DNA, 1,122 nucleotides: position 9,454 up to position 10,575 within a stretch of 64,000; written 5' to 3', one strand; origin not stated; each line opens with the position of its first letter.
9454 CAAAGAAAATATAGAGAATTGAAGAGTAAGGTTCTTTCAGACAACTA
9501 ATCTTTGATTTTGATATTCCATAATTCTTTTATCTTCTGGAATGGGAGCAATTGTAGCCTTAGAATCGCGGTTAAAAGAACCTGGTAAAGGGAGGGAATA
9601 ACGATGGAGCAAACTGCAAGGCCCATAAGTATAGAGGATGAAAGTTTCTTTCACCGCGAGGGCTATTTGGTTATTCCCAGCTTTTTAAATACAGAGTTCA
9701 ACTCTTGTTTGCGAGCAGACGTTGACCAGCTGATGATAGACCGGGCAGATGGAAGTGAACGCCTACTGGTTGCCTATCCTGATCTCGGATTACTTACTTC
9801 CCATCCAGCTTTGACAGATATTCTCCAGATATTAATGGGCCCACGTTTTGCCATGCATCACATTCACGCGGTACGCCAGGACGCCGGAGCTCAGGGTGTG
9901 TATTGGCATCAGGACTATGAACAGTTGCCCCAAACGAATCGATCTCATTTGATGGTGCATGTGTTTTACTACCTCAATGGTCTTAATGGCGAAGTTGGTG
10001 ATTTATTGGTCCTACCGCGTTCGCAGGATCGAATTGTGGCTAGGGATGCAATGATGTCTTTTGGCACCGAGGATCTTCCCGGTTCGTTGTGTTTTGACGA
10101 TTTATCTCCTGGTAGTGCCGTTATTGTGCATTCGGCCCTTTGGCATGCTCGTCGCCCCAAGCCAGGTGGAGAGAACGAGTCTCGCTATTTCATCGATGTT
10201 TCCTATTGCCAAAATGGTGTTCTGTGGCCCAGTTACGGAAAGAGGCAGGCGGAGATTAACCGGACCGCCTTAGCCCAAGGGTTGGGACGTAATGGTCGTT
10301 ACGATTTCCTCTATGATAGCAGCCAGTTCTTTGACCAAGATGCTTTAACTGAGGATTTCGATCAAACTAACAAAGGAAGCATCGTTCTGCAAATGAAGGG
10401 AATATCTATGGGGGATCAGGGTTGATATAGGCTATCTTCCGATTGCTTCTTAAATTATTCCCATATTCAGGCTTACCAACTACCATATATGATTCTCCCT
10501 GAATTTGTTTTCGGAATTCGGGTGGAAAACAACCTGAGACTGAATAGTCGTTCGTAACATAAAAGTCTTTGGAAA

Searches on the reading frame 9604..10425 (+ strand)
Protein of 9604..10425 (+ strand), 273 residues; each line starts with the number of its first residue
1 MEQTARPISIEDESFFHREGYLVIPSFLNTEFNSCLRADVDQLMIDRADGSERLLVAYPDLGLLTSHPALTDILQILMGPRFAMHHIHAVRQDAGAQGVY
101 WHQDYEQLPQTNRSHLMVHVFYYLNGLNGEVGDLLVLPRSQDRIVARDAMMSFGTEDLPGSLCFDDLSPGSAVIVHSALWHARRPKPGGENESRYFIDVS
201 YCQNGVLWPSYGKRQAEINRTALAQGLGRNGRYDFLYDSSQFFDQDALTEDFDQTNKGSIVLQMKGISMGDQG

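Call 4: search_protein_families(library=pfam, proteins=[window:9604-10425:+], max_evalue=0.01)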
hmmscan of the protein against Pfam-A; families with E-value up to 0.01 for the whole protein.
window:9604-10425:+ (273 aa): 1 family
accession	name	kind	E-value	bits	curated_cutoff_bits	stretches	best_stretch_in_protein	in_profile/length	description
PF05721.19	PhyH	-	4e-09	37.5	22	1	61-182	61-201/213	Phytanoyl-CoA dioxygenase (PhyH)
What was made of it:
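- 9604..10425 (+): PhyH paralog of 'pair 2', 240 nt downstream of GFO 8308. PF05721 scores 37.5 bits (call 4).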

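Call 60: search_protein_families(library=ncbifam, proteins=[window:9604-10425:+], max_evalue=0.001)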
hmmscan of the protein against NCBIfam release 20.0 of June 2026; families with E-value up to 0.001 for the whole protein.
window:9604-10425:+ (273 aa): 0 families

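Call 61: find_homologous_proteins(query=window:9604-10425:+, max_evalue=1e-20)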
Query window:9604-10425:+ (273 aa): 426 proteins with E <= 1e-20 among 981 candidates; the best 120 are listed.
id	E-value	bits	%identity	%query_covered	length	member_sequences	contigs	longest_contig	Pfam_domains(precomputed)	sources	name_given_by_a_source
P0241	1.9e-184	629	100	100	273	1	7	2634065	PF05721.20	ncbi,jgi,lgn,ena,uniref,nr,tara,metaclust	ncbi:MAG: hypothetical protein DF168_00678 [Candidatus Moanabacter tarae]|uniref:Phytanoyl-CoA dioxy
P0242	3.6e-158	543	87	100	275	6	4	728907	PF05721.20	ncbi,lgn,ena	-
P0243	2.6e-153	527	84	100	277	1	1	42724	PF05721.20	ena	-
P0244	5.9e-135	467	74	99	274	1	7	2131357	PF05721.20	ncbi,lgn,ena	-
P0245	6.2e-121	421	67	97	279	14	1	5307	PF05721.20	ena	-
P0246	2.3e-120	419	70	97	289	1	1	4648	PF05721.20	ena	-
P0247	3.3e-118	412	65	95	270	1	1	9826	PF05721.20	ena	-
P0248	5.1e-117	408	67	95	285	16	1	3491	PF05721.20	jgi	jgi:hypothetical protein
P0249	7.5e-117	408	65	98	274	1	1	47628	PF05721.20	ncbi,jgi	-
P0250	9.5e-117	407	67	96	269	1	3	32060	PF05721.20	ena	-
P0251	2.5e-116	406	67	97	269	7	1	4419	PF05721.20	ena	-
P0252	2.0e-115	403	64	98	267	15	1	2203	PF05721.20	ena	-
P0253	3.2e-114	399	64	97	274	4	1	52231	PF05721.20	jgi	jgi:hypothetical protein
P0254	1.6e-113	397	67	96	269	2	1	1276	PF05721.20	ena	-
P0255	4.6e-113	395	66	97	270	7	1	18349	PF05721.20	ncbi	-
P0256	6.9e-113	395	65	97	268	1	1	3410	PF05721.20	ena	-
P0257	1.5e-112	393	63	95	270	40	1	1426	PF05721.20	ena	-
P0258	2.8e-112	393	63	97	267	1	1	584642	PF05721.20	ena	-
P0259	8.2e-112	391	66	95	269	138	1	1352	PF05721.20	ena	-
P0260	1.0e-111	391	65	95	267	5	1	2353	PF05721.20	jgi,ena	-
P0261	1.0e-111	391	63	95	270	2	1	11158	PF05721.20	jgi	-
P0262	2.2e-111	390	64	97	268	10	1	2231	PF05721.20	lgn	-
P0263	2.4e-111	390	63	95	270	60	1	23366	PF05721.20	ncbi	-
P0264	4.7e-111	389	64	97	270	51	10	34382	PF05721.20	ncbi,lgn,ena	ncbi:MAG: phytanoyl-CoA dioxygenase family protein [Candidatus Latescibacterota bacterium]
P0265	5.2e-111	388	64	96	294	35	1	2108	PF05721.20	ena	-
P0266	7.7e-111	388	64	94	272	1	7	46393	PF05721.20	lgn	-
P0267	8.7e-111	388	64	97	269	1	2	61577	PF05721.20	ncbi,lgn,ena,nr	ncbi:MAG: phytanoyl-CoA dioxygenase [Candidatus Latescibacteria bacterium]|nr:phytanoyl-CoA dioxygen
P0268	1.0e-110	387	61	98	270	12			PF05721.20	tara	tara:strand:+ start:551 stop:1363 length:813 start_codon:yes stop_codon:yes gene_type:complete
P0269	1.1e-110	387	65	96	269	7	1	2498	PF05721.20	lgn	-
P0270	2.5e-110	386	63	97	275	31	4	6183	PF05721.20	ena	-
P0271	3.0e-110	386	64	96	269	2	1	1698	PF05721.20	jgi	-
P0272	6.8e-110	385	64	95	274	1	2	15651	PF05721.20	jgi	-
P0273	9.1e-110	384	63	96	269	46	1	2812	PF05721.20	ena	-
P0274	1.1e-109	384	63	97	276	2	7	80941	PF05721.20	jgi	jgi:hypothetical protein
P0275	3.0e-109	383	63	96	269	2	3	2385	PF05721.20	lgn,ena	-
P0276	4.2e-109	382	62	98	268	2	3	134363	PF05721.20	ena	-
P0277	5.0e-109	382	61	97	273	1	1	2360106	PF05721.20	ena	-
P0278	9.1e-109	381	63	95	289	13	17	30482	PF05721.20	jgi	jgi:ectoine hydroxylase-related dioxygenase (phytanoyl-CoA dioxygenase family)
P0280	2.8e-108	379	64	96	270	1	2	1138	PF05721.20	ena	-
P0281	8.4e-108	378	62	96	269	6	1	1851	PF05721.20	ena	-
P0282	3.6e-107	376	62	95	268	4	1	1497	PF05721.20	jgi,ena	-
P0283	4.1e-107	376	61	98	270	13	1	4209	PF05721.20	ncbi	-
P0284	6.8e-107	375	63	93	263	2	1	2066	PF05721.20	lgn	-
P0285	1.4e-106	374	61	97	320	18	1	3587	PF05721.20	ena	-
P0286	1.9e-106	373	62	95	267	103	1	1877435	PF05721.20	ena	-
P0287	2.5e-106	373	62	98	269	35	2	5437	PF05721.20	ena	-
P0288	4.9e-106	372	62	96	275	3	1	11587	PF05721.20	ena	-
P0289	5.3e-106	372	64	94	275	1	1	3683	PF05721.20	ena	-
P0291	4.2e-105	369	64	93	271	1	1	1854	PF05721.20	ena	-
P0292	4.4e-105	369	62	95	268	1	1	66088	PF05721.20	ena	-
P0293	1.1e-104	368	62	94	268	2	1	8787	PF05721.20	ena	-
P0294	3.9e-104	366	60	97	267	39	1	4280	PF05721.20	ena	-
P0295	5.7e-104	365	63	94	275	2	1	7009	PF05721.20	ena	-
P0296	9.2e-104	365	63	92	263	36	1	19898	PF05721.20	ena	-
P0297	1.5e-103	364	60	97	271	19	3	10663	PF05721.20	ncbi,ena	-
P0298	5.6e-103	362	61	96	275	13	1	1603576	PF05721.20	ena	-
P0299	1.0e-102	361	62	94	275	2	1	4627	PF05721.20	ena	-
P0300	3.1e-102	360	58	97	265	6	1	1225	PF05721.20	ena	-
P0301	8.0e-102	358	60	95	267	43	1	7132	PF05721.20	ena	-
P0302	2.3e-101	357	62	92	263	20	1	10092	PF05721.20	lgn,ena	-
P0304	2.3e-100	353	62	92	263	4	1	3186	PF05721.20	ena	-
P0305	5.0e-100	352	62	94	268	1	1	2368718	PF05721.20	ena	-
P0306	9.8e-99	348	60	92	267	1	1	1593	PF05721.20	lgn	-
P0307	9.2e-98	345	61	91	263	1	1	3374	PF05721.20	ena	-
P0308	1.3e-97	344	61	91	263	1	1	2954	PF05721.20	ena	-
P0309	1.4e-97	344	58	95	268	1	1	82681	PF05721.20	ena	-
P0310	1.8e-97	344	60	96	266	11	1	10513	PF05721.20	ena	-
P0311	2.8e-97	343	58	98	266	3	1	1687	PF05721.20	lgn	-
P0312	1.1e-96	341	61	92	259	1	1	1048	PF05721.20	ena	-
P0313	7.5e-96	339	57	97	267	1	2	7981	PF05721.20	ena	-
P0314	8.2e-96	339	60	95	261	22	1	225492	PF05721.20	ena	-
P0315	1.0e-95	338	59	94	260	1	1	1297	PF05721.20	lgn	-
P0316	1.5e-95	338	61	95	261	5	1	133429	PF05721.20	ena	-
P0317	5.7e-95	336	56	96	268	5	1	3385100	PF05721.20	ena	-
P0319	6.4e-95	336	60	96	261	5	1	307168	PF05721.20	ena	-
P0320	6.9e-95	336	58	96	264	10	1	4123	PF05721.20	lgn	-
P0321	9.0e-95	335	59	95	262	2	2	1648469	PF05721.20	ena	-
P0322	2.5e-94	334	59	96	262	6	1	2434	PF05721.20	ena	-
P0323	2.5e-94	334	60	90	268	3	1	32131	PF05721.20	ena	-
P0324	2.7e-94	334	59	95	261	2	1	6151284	PF05721.20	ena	-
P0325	3.2e-94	333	57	96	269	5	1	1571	PF05721.20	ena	-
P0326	4.2e-94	333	57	95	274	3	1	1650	PF05721.20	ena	-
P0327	1.2e-93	331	58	96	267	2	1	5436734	PF05721.20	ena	-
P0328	1.5e-93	331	55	95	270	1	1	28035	PF05721.20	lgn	-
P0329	7.7e-93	329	68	79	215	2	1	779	PF05721.20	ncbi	-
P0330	8.2e-93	329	54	93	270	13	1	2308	PF05721.20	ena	-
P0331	1.7e-92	328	58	95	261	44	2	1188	PF05721.20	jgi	jgi:hypothetical protein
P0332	2.4e-92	327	56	95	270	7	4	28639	PF05721.20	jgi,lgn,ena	jgi:hypothetical protein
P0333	3.3e-92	327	58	92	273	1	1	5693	PF05721.20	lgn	-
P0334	8.7e-92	325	59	89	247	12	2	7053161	PF05721.20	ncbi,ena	-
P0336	2.3e-91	324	58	92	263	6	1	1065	PF05721.20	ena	-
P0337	7.2e-91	322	57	94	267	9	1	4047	PF05721.20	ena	-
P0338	3.5e-90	320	59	91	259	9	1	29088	PF05721.20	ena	-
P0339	3.9e-90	320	54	92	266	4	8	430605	PF05721.20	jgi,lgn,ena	-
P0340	4.7e-90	320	71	69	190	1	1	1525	PF05721.20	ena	-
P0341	1.9e-89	318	57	92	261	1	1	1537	PF05721.20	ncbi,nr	ncbi:MAG: phytanoyl-CoA dioxygenase family protein, partial [Planctomycetes bacterium]|nr:phytanoyl-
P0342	2.8e-89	317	59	91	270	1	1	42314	PF05721.20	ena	-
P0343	7.3e-89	316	60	88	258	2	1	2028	PF05721.20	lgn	-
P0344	1.1e-88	315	57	92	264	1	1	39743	PF05721.20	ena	-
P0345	1.8e-88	314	56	92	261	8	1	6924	PF05721.20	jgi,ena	jgi:hypothetical protein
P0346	1.9e-88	314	58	93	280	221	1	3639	PF05721.20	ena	-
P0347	2.8e-88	314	57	92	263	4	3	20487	PF05721.20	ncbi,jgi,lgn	ncbi:MAG: hypothetical protein ACI8V2_002111 [Candidatus Latescibacterota bacterium]|jgi:hypothetica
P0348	3.7e-88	313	56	94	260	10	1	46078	PF05721.20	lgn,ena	-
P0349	3.9e-88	313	58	92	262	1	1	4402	PF05721.20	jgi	jgi:hypothetical protein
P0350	5.9e-88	313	55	92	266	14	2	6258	PF05721.20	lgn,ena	-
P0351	9.6e-88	312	54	92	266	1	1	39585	PF05721.20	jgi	jgi:hypothetical protein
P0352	1.1e-87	312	58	92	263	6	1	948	PF05721.20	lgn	-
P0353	1.3e-87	312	57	91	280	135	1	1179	PF05721.20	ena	-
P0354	1.7e-87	311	55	92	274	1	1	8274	PF05721.20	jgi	jgi:hypothetical protein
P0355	2.9e-87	310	68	70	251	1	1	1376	PF05721.20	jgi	jgi:hypothetical protein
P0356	3.2e-87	310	54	95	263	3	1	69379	PF05721.20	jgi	jgi:hypothetical protein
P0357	6.4e-87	309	55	91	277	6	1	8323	PF05721.20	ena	-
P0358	6.9e-87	309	55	90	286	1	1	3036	PF05721.20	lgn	-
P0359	1.0e-86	309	60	85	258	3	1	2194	PF05721.20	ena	-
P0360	1.8e-86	308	57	93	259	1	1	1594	PF05721.20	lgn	-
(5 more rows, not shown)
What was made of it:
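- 9604..10425 (+): Moanabacter tarae (call 61).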

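Call 62: find_encoding_contigs(protein=P0244, flank=4000, max_places=2)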
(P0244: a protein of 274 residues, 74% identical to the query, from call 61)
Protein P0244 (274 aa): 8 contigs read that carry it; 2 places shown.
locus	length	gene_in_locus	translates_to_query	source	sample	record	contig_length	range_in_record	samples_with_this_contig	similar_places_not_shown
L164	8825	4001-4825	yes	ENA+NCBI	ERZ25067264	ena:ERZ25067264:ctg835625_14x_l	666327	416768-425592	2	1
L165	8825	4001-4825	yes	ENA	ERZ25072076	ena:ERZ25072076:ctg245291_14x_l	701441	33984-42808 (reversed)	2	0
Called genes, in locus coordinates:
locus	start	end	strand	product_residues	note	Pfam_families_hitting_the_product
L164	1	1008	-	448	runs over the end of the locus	PF14236:DruA, PF13808:DDE_Tnp_1_assoc, PF01609:DDE_Tnp_1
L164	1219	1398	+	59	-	-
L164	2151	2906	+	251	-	PF00578:AhpC-TSA, PF08534:Redoxin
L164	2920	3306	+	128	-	PF00903:Glyoxalase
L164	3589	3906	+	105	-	PF10387:DUF2442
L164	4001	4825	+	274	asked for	PF05721:PhyH (weak)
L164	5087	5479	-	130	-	PF01850:PIN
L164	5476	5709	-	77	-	PF02604:PhdYeFM_antitox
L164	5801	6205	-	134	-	PF01850:PIN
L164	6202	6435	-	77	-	PF02604:PhdYeFM_antitox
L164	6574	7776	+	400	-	PF07690:MFS_1, PF13347:MFS_2 (faint), PF12832:MFS_1_like (weak), PF07690:MFS_1 (weak)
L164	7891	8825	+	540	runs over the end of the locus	PF00251:Glyco_hydro_32N, PF08244:Glyco_hydro_32C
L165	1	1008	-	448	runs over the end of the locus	PF14236:DruA, PF13808:DDE_Tnp_1_assoc, PF01609:DDE_Tnp_1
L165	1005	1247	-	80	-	-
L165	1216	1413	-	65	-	-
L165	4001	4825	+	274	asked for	PF05721:PhyH (weak)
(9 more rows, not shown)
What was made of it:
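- Pair 2 is lost in a 74% ortholog locus (call 62).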

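Call 63: find_encoding_contigs(protein=P0258, flank=4000, max_places=2)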
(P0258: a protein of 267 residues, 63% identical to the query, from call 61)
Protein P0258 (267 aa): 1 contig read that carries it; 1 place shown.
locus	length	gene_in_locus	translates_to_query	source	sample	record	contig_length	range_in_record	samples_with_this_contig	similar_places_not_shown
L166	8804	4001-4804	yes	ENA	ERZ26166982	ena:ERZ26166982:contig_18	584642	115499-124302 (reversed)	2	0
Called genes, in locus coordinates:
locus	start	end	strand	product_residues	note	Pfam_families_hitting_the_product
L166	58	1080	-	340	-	PF00665:rve, PF13683:rve_3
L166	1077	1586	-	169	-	PF01527:HTH_Tnp_1 (weak)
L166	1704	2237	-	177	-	PF00665:rve (faint)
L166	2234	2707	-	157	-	PF01527:HTH_Tnp_1 (weak)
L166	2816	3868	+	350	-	PF02746:MR_MLE_N, PF13378:MR_MLE_C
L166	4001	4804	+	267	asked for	PF05721:PhyH (weak)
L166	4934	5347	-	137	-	-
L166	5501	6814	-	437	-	PF00078:RVT_1, PF08388:GIIM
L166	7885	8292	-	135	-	PF13276:HTH_21, PF27079:HTH_SpdB_C (weak)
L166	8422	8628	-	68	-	PF01527:HTH_Tnp_1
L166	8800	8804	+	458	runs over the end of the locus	PF13701:DDE_Tnp_1_4, PF01609:DDE_Tnp_1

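Call 64: find_encoding_contigs(protein=P0264, flank=4000, max_places=3)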
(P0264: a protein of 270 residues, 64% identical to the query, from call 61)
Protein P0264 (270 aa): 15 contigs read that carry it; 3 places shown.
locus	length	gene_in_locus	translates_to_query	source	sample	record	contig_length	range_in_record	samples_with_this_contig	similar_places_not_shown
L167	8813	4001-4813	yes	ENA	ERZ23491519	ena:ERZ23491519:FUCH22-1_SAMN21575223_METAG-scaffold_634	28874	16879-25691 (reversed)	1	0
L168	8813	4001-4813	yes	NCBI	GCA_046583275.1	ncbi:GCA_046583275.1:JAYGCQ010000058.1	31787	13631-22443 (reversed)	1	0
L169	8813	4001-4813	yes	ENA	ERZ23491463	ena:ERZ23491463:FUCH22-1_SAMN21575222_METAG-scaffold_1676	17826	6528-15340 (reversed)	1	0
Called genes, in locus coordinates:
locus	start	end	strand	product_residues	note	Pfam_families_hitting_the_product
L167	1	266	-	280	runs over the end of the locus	PF02666:PS_Dcarbxylase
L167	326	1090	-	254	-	PF03328:HpcH_HpaI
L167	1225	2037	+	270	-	PF05721:PhyH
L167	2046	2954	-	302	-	PF03069:FmdA_AmdA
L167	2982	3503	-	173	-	-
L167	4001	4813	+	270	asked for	PF05721:PhyH (weak)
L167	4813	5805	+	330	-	PF01073:3Beta_HSD (weak), PF01370:Epimerase, PF13460:NAD_binding_10 (weak), PF16363:GDP_Man_Dehyd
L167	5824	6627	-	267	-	PF05721:PhyH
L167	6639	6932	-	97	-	-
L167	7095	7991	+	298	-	PF03446:NAD_binding_2, PF14833:NAD_binding_11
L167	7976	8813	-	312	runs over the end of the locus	PF04909:Amidohydro_2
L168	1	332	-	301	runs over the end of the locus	PF02666:PS_Dcarbxylase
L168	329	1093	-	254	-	PF03328:HpcH_HpaI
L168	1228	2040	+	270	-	PF05721:PhyH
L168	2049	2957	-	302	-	PF03069:FmdA_AmdA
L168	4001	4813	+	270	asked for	PF05721:PhyH (weak)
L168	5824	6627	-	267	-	PF05721:PhyH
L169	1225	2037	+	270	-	PF05721:PhyH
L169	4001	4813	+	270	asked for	PF05721:PhyH (weak)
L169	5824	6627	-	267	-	PF05721:PhyH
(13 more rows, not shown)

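Call 65: find_encoding_contigs(protein=P0324, flank=4000, max_places=2)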
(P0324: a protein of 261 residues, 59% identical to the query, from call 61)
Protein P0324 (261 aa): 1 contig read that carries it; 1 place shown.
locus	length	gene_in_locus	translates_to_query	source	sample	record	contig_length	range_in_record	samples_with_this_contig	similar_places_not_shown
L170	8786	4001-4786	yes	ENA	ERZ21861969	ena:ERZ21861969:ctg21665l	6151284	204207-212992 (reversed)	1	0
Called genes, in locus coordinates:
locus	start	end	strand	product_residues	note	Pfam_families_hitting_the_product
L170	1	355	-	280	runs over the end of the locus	PF05721:PhyH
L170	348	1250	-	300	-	PF05721:PhyH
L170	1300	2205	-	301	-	PF00892:EamA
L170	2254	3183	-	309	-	PF00701:DHDPS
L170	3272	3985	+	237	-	PF04452:Methyltrans_RNA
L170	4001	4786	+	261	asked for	PF05721:PhyH (weak)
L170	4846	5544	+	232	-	PF00106:adh_short, PF08659:KR, PF13561:adh_short_C2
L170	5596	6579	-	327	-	PF00251:Glyco_hydro_32N (weak), PF04616:Glyco_hydro_43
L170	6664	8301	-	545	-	PF13416:SBP_bac_8 (weak)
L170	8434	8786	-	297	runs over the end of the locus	PF00528:BPD_transp_1 (weak)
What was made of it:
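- PhyH9604 orthologs are followed by an extended SDR or a classical SDR (calls 64, 65).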
